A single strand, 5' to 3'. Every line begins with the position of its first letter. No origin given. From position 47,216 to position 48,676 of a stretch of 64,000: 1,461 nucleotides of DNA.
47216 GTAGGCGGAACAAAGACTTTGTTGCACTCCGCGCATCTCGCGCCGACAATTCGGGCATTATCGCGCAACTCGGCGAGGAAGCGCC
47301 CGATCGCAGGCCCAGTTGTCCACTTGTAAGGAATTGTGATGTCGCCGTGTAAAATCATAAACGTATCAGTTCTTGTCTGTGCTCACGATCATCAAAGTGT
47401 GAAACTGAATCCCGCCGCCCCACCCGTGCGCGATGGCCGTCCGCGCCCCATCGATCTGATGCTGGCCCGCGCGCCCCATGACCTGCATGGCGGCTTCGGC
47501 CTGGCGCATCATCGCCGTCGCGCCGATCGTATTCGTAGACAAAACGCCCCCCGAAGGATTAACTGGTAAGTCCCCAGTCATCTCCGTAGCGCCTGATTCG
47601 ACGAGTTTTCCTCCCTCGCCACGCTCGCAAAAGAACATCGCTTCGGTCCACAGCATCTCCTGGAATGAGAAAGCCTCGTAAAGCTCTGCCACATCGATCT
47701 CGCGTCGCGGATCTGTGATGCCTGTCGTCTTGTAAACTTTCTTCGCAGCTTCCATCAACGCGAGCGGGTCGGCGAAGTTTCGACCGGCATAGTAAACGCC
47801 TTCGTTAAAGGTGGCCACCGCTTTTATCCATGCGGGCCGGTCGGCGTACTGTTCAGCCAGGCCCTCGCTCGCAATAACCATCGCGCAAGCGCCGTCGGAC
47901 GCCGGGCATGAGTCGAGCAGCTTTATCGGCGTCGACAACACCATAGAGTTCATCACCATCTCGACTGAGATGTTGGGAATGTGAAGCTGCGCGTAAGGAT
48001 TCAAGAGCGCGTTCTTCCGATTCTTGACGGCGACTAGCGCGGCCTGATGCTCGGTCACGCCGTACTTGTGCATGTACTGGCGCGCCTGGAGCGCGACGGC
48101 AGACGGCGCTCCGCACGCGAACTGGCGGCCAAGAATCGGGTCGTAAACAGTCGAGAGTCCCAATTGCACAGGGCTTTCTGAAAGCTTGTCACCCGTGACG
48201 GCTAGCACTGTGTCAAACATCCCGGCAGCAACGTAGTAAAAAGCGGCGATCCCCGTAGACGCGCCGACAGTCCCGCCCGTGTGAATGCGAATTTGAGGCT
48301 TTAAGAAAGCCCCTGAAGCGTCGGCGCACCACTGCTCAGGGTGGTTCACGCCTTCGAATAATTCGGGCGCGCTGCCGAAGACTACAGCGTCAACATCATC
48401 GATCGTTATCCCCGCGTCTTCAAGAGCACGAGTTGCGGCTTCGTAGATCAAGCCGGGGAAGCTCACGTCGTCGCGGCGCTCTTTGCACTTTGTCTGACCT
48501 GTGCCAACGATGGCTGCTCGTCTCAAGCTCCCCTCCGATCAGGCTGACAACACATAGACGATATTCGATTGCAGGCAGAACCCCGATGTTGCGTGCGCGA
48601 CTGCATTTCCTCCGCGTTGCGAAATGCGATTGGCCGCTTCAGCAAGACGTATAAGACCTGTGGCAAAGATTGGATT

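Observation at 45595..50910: Beta-oxidation-like cluster: ACAD + two SCP-x-type thiolase-like proteins + fused double DUF35 + LLM oxidoreductase, preceded by an AT-rich 2x15-bp direct repeat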

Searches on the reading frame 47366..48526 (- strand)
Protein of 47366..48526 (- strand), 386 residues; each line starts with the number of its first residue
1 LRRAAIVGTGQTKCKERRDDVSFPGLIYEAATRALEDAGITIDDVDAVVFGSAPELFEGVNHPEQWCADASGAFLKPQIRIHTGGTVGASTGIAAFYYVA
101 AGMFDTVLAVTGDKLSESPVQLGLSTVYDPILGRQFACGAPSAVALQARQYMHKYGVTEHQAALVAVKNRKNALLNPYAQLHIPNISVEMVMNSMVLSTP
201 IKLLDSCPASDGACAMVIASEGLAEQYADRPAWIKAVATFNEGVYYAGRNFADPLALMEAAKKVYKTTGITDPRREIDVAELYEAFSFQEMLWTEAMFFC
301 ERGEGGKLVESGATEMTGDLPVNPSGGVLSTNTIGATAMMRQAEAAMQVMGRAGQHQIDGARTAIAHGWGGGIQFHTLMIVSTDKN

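Call 3: search_protein_families(library=pfam, proteins=[window:47366-48526:-], max_evalue=0.01)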
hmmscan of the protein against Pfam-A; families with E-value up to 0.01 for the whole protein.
window:47366-48526:- (386 aa): 3 families
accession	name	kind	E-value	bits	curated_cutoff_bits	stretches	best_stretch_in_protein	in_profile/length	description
PF22691.2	Thiolase_C_1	-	1.2e-36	126.1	28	1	254-382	17-143/144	Thiolase C-terminal domain-like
PF00108.29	Thiolase_N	-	8.1e-13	48.8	26.4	1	5-180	2-191/260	Thiolase, N-terminal domain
PF02803.24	Thiolase_C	-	3.4e-05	23.9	27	0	258-355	25-102/123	Thiolase, C-terminal domain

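Call 4: search_protein_families(library=ncbifam, proteins=[window:47366-48526:-], max_evalue=0.01)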
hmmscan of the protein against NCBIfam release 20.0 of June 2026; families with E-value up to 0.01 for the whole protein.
window:47366-48526:- (386 aa): 23 families
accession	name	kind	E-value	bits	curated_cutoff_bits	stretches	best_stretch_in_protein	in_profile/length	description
NF006180.0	PRK08313.1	subfamily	4.2e-140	467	514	1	1-385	3-386/389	thiolase domain-containing protein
NF004721.0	PRK06065.1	equivalog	5.6e-94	315.2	455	1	2-382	10-392/393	thiolase domain-containing protein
NF004720.0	PRK06064.1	subfamily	4.7e-77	259.3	420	1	1-383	1-387/389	thiolase domain-containing protein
NF053570.1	AcCoTHIOL_METTL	equivalog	4.3e-64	216.7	600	1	1-384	1-384/385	acetyl-CoA acetyltransferase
NF009228.0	PRK12578.1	subfamily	5.3e-64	216.2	485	1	2-381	3-385/387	thiolase domain-containing protein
NF004810.0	PRK06157.1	equivalog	3.4e-60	204.3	403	1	2-381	7-395/400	acetyl-CoA acetyltransferase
NF004722.0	PRK06066.1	equivalog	3.8e-59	200.6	516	1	2-371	4-372/385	thiolase domain-containing protein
NF004982.0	PRK06365.1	equivalog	1e-56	192.8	695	2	2-253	16-269/430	thiolase domain-containing protein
NF004811.0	PRK06158.1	subfamily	1.6e-56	191.9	421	1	3-384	9-381/384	acetyl-CoA acetyltransferase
NF005892.0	PRK07855.1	subfamily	1.9e-48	165.3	469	1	2-364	6-372/390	lipid-transfer protein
NF005704.0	PRK07516.1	subfamily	7.4e-48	163.4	412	1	3-371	3-375/389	thiolase domain-containing protein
NF006102.0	PRK08256.1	subfamily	2.2e-47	162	436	1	2-372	3-382/394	lipid-transfer protein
NF004715.0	PRK06059.1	equivalog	4.2e-45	154.4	424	1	27-369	27-386/399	lipid-transfer protein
NF053628.1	BnzsclthlBbsBGT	equivalog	3.5e-38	131.4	750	1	2-374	5-373/389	benzoylsuccinyl-CoA thiolase subunit BbsB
NF006010.0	PRK08142.1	subfamily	3.8e-35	121.4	462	1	4-373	7-374/388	thiolase domain-containing protein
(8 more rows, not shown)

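Call 9: search_solved_structures(query=window:47366-48526:-, max_evalue=0.00001, show_alignments=2)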
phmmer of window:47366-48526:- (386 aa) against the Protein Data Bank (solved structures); distinct sequences matched with E-value up to 0.00001: 19.
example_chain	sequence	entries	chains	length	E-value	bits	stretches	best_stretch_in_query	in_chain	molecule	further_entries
6esq_A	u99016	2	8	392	5.7e-44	153.7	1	1-349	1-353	acetoacetyl-CoA thiolase | Acetyl-CoA acetyltransferase thiolase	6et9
4yzo_A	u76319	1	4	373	2.8e-41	144.9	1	76-374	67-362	Putative acyl-CoA acyltransferase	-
6hsj_A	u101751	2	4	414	2.9e-37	131.7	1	3-372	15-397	SCP2-thiolase (type-1)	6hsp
6hrv_A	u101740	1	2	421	3.1e-37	131.6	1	3-372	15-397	SCP2-thiolase (type-1)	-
7yvy_A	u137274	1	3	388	3.1e-35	125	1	1-371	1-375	Acetyl-CoA acetyltransferase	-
7pxp_C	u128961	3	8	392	2.4e-34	122.1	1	2-374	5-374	Benzoylsuccinyl-CoA thiolase subunit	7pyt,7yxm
4u4e_A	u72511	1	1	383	8.5e-33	117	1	4-373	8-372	Thiolase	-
6ok1_A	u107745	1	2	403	6.1e-23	84.6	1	4-361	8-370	Lipid-transfer protein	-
9myr_A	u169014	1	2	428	2.8e-22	82.4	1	3-374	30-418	Nonspecific lipid-transfer protein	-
5m3k_C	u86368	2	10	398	1.6e-21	79.8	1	2-384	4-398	2,4-diacetylphloroglucinol biosynthesis protein PhlC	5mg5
9skm_I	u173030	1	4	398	7.6e-21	77.7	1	2-383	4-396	2,4-diacetylphloroglucinol biosynthesis protein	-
9skh_I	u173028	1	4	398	1.6e-20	76.6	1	2-383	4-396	2,4-diacetylphloroglucinol biosynthesis protein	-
4bia_A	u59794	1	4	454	5e-19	71.7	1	27-360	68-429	3-KETOACYL-COA THIOLASE, PUTATIVE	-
4bi9_A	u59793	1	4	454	1.6e-18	70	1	27-360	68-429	3-KETOACYL-COA THIOLASE, PUTATIVE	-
3zbl_A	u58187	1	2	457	6.7e-15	58.1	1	73-358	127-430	3-KETOACYL-COA THIOLASE-LIKE PROTEIN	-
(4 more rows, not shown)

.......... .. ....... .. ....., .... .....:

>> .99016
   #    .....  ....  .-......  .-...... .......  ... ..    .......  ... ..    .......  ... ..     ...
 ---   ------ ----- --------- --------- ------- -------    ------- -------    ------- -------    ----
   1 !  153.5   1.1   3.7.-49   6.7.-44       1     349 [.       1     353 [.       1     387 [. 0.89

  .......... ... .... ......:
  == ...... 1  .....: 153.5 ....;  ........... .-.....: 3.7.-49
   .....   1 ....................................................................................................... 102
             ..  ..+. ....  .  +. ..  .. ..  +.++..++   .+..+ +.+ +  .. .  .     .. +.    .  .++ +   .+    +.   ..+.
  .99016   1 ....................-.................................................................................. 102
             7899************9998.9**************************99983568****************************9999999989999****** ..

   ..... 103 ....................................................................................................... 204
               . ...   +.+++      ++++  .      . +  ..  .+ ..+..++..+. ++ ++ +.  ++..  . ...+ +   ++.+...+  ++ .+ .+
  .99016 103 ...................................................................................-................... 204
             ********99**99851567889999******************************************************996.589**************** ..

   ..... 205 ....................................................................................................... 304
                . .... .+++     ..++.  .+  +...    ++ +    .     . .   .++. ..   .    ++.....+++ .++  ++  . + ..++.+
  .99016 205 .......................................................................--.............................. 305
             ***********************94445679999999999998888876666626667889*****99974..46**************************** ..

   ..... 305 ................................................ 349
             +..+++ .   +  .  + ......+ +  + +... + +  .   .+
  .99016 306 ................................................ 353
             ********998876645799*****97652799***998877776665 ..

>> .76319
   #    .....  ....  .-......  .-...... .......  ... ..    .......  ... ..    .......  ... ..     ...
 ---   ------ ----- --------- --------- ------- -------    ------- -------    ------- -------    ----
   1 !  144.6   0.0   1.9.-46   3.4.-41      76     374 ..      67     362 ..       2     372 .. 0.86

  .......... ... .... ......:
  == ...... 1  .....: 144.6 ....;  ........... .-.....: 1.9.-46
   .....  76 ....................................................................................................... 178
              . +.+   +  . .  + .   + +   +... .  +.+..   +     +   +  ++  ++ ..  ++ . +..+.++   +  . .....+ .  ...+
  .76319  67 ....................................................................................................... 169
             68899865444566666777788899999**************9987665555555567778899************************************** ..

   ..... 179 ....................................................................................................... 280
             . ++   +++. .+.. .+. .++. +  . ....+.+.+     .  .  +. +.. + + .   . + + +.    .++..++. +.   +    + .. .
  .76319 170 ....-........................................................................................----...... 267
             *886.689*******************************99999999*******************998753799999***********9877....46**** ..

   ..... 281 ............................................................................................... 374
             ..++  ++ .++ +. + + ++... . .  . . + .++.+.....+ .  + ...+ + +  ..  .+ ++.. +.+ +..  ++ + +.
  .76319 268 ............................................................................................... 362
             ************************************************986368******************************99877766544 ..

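Call 61: find_homologous_proteins(query=window:47366-48526:-, max_evalue=1e-30)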
Query window:47366-48526:- (386 aa): 5978 proteins with E <= 1e-30 among 8000 candidates; the best 120 are listed.
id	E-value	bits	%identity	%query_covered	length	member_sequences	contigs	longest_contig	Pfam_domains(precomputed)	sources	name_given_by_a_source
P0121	8.3e-257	869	100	100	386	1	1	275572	PF00108.30,PF22691.3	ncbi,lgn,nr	ncbi:MAG TPA: thiolase domain-containing protein [Blastocatellia bacterium]|nr:thiolase domain-conta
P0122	2.5e-251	851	98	100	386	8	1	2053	PF02803.25,PF00108.30,PF22691.3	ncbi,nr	ncbi:MAG TPA: thiolase domain-containing protein, partial [Blastocatellia bacterium]|nr:thiolase dom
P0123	7.2e-250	846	97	100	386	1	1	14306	PF00108.30,PF22691.3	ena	-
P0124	1.2e-249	845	97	100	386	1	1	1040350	PF02803.25,PF00108.30,PF22691.3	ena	-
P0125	5.5e-249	843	96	100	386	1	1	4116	PF00108.30,PF22691.3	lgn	-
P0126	1.7e-248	842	96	100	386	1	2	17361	PF02803.25,PF00108.30,PF22691.3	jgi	jgi:acetyl-CoA C-acetyltransferase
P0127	7.3e-246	833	96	100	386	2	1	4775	PF02803.25,PF00108.30,PF22691.3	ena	-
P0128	2.7e-235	798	96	95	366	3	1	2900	PF00108.30,PF22691.3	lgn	-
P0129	2.7e-234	795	90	100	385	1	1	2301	PF00108.30,PF22691.3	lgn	-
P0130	3.3e-232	788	88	100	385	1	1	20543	PF00108.30,PF22691.3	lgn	-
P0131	1.1e-231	786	89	100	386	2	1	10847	PF00108.30,PF22691.3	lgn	-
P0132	1.4e-231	786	90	100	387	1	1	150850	PF00108.30,PF22691.3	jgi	jgi:acetyl-CoA C-acetyltransferase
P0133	3.2e-231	785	90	100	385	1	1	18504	PF00108.30,PF22691.3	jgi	jgi:acetyl-CoA C-acetyltransferase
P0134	5.1e-230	781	89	100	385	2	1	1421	PF00108.30,PF22691.3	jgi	jgi:acetyl-CoA C-acetyltransferase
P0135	3.2e-229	778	88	100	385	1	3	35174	PF00108.30,PF22691.3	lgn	-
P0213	2.3e-137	476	56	100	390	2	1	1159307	PF02803.25,PF00108.30,PF22691.3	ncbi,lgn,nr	ncbi:MAG: hypothetical protein H7A23_05225 [Leptospiraceae bacterium]|nr:hypothetical protein [Lepto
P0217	1.8e-136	473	57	100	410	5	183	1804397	PF22691.3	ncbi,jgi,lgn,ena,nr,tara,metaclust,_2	ncbi:MAG: hypothetical protein CMN76_18540 [Spirochaetaceae bacterium]|nr:hypothetical protein [Spir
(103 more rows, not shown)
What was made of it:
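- Closest known: Ltp3-Ltp4 heteromeric aldol-lyase with the adjacent Rv3521-type protein. Different: The host is an Acidobacteriota (Blastocatellia) MAG (call 61).
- Public annotation of homologues reads 'acetyl-CoA C-acetyltransferase' or 'thiolase domain-containing protein' (call 61).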

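Call 65: find_encoding_contigs(protein=P0121, flank=3000, max_places=1)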
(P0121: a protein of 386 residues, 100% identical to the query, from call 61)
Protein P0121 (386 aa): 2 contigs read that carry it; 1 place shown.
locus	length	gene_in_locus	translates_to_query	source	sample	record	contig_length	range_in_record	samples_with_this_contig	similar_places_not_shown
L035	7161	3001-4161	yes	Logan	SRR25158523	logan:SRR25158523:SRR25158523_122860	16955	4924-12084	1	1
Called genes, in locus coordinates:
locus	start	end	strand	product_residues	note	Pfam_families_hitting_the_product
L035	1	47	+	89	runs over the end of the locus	-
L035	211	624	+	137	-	-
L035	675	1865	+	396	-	PF02771:Acyl-CoA_dh_N, PF02770:Acyl-CoA_dh_M, PF00441:Acyl-CoA_dh_1, PF08028:Acyl-CoA_dh_2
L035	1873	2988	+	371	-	PF22691:Thiolase_C_1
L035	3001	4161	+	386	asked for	PF00108:Thiolase_N, PF22691:Thiolase_C_1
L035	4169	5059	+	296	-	PF12172:zf-ChsH2 (weak), PF01796:OB_ChsH2_C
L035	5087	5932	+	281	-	PF00296:Bac_luciferase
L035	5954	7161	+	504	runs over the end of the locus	PF00989:PAS (faint), PF08448:PAS_4, PF13426:PAS_9 (faint), PF00512:HisKA, PF02518:HATPase_c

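Call 66: find_encoding_contigs(protein=P0217, flank=9000, max_places=1)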
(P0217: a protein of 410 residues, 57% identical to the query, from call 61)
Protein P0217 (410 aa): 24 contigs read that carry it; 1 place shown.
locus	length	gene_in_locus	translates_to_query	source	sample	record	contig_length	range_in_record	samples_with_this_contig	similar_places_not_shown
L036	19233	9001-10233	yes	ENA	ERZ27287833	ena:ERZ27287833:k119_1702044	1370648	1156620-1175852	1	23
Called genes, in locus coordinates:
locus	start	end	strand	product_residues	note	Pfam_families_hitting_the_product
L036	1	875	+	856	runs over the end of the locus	PF00112:Peptidase_C1, PF00041:fn3 (faint), PF25833:Fn3_SaeA_3rd (faint)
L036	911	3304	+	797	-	PF00112:Peptidase_C1, PF00041:fn3 (faint), PF25833:Fn3_SaeA_3rd (faint)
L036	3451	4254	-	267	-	PF06966:DUF1295, PF02544:Steroid_dh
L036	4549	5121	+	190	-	PF04525:LOR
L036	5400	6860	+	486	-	PF00144:Beta-lactamase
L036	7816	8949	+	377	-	PF22691:Thiolase_C_1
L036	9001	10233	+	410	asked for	PF22691:Thiolase_C_1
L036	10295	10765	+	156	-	-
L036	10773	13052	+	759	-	PF00501:AMP-binding, PF13193:AMP-binding_C, PF01796:OB_ChsH2_C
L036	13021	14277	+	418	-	PF07690:MFS_1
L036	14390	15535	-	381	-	-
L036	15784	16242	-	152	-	PF09912:DUF2141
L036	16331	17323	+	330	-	-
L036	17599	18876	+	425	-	PF00108:Thiolase_N, PF00109:ketoacyl-synt (weak), PF02803:Thiolase_C, PF22691:Thiolase_C_1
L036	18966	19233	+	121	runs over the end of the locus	-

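Call 67: find_encoding_contigs(protein=P0213, flank=9000, max_places=1)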
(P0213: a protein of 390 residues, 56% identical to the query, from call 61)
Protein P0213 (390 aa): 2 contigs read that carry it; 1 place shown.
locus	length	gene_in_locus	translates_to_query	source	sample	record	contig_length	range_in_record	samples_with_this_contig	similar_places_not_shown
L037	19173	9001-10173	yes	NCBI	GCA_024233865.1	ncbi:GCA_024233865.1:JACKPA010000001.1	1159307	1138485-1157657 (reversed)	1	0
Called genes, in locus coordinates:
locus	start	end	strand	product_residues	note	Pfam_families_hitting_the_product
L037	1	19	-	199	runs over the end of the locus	PF00440:TetR_N, PF08279:HTH_11 (faint)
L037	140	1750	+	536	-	PF02771:Acyl-CoA_dh_N, PF02770:Acyl-CoA_dh_M, PF00441:Acyl-CoA_dh_1, PF08028:Acyl-CoA_dh_2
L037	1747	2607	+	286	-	-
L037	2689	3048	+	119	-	-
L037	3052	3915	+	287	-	-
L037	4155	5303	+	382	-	PF02463:SMC_N (weak), PF13175:AAA_15, PF13476:AAA_23, PF13304:AAA_21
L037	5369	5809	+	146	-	PF12172:zf-ChsH2 (weak), PF01796:OB_ChsH2_C (weak)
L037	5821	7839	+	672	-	PF00501:AMP-binding, PF13193:AMP-binding_C, PF12172:zf-ChsH2 (weak), PF01796:OB_ChsH2_C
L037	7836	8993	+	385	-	PF02803:Thiolase_C (weak), PF22691:Thiolase_C_1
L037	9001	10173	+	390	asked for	PF00108:Thiolase_N (weak), PF02803:Thiolase_C (faint), PF22691:Thiolase_C_1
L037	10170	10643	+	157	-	PF01575:MaoC_dehydratas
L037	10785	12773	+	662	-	PF00989:PAS, PF13426:PAS_9, PF24820:Diguanyl_cycl_sensor, PF00512:HisKA, PF02518:HATPase_c, PF00072:Response_reg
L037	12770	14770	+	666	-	PF01590:GAF, PF00512:HisKA, PF02518:HATPase_c, PF00072:Response_reg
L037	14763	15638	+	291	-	PF00072:Response_reg, PF00990:GGDEF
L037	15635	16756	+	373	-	PF00072:Response_reg, PF00512:HisKA, PF02518:HATPase_c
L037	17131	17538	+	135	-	PF08327:AHSA1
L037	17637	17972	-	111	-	PF22240:ISP_coupler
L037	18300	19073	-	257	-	PF00481:PP2C (faint), PF13672:PP2C_2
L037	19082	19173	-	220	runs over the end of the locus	PF04127:DFP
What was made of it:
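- MaoC hydratase linkage in L037 (call 67) fits a hydroxyacyl-CoA substrate better.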

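Call 75: predict_structure(alignment_id=A8)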
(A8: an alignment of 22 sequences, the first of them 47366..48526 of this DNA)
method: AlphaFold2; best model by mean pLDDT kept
length: 386 residues; sequences in the alignment: 22
mean_pLDDT: 88.1   pTM: 0.91
mean pLDDT of the five models: 88.1, 87.4, 84.7, 83.8, 81.9
residues with pLDDT >= 90: 257; 70-90: 85; 50-70: 20; < 50: 24
segments of 3 or more residues with pLDDT < 50: 55-61, 121-137
pLDDT, mean of each block of 10 residues (from residue 1): 96 90 92 98 97 55 65 89 81 97 98 74 41 49 85 95 96 95 94 89 86 96 97 96 75 92 97 98 92 97 96 96 94 87 98 97 94 80 94
secondary structure, 60 per line:
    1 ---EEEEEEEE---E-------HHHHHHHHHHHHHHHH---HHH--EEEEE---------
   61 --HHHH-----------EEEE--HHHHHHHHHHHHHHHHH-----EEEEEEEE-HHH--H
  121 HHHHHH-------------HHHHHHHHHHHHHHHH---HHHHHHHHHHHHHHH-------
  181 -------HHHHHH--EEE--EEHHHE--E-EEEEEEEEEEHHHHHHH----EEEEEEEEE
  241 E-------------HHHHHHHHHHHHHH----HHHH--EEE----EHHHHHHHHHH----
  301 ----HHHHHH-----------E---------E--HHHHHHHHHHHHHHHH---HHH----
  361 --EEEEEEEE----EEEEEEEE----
elements in order: E4-11 H23-38 E47-51 H63-66 E78-81 H84-100 E106-113 H120-126 H140-155 H159-173 H188-193 E196-198 E211-220 H221-227 E232-241 H255-268 H273-276 E279-281 H287-296 H305-310 H335-350 E363-370 E375-382

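Call 79: fold_search(model_id=the predicted structure, library=pdb)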
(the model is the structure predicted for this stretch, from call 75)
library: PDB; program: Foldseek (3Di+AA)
matches with E <= 10: 1284; with E <= 0.001: 1062
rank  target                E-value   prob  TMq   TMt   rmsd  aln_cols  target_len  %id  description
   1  6hsp_B                3.8e-35  1.00  0.87  0.87   3.9       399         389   26  Crystal structure of the zebrafish peroxisomal SCP2-thiolase (type-1) in complex with CoA and octanoyl-CoA (released 2019-01-02)
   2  6et9_C                1.6e-34  1.00  0.92  0.91   2.4       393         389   30  Structure of the acetoacetyl-CoA-thiolase/HMG-CoA-synthase complex from Methanothermococcus thermolithotrophicus at 2. (released 2018-03-14)
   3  6esq_A                2.1e-34  1.00  0.90  0.89   2.8       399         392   30  Structure of the acetoacetyl-CoA thiolase/HMG-CoA synthase complex from Methanothermococcus thermolithotrophicus soake (released 2018-03-14)
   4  6hrv_B                2.6e-34  1.00  0.87  0.87   3.9       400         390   26  Crystal structure of the zebrafish peroxisomal SCP2-thiolase (type-1) (released 2019-01-02)
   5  6hsp_A                1.6e-33  1.00  0.86  0.86   4.1       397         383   26  Crystal structure of the zebrafish peroxisomal SCP2-thiolase (type-1) in complex with CoA and octanoyl-CoA (released 2019-01-02)
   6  4yzo_C                6.1e-33  1.00  0.84  0.93   2.4       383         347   28  Crystal Structure Analysis of Thiolase-like protein, ST0096 from Sulfolobus Tokodaii (released 2016-03-30)
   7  4yzo_B                8.7e-33  1.00  0.85  0.92   2.7       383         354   28  Crystal Structure Analysis of Thiolase-like protein, ST0096 from Sulfolobus Tokodaii (released 2016-03-30)
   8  7yvy_A                9.3e-33  1.00  0.87  0.91   3.3       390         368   29  Crystal structure of thiolase PFC_04095 from Pyrococcus furiosus (released 2023-09-06)
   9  7pyt_B                1.6e-32  1.00  0.88  0.86   2.5       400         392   27  Benzoylsuccinyl-CoA thiolase with coenzyme A (released 2022-04-06)
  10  6hrv_A                1.9e-32  1.00  0.86  0.87   3.9       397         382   26  Crystal structure of the zebrafish peroxisomal SCP2-thiolase (type-1) (released 2019-01-02)
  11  6hsj_A                3.0e-32  1.00  0.84  0.84   4.3       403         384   26  Crystal structure of the zebrafish peroxisomal SCP2-thiolase (type-1) in complex with CoA (released 2019-01-02)
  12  7yvy_C                3.4e-32  1.00  0.86  0.92   2.7       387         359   28  Crystal structure of thiolase PFC_04095 from Pyrococcus furiosus (released 2023-09-06)
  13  7pxp_D                4.3e-32  1.00  0.84  0.84   3.4       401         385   26  Benzoylsuccinyl-CoA thiolase (released 2022-04-06)
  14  4yzo_A                4.6e-32  1.00  0.85  0.90   2.5       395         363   27  Crystal Structure Analysis of Thiolase-like protein, ST0096 from Sulfolobus Tokodaii (released 2016-03-30)
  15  7pxp_G                5.5e-32  1.00  0.85  0.84   3.3       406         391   26  Benzoylsuccinyl-CoA thiolase (released 2022-04-06)
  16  7yvy_B                6.5e-32  1.00  0.87  0.92   2.4       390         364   29  Crystal structure of thiolase PFC_04095 from Pyrococcus furiosus (released 2023-09-06)
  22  9skm_I                1.9e-28  1.00  0.85  0.83   3.4       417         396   24  Biocatalytic Regioselective C-Formylation of Resorcinol Derivatives (CsATase C88S) (released 2026-02-18)
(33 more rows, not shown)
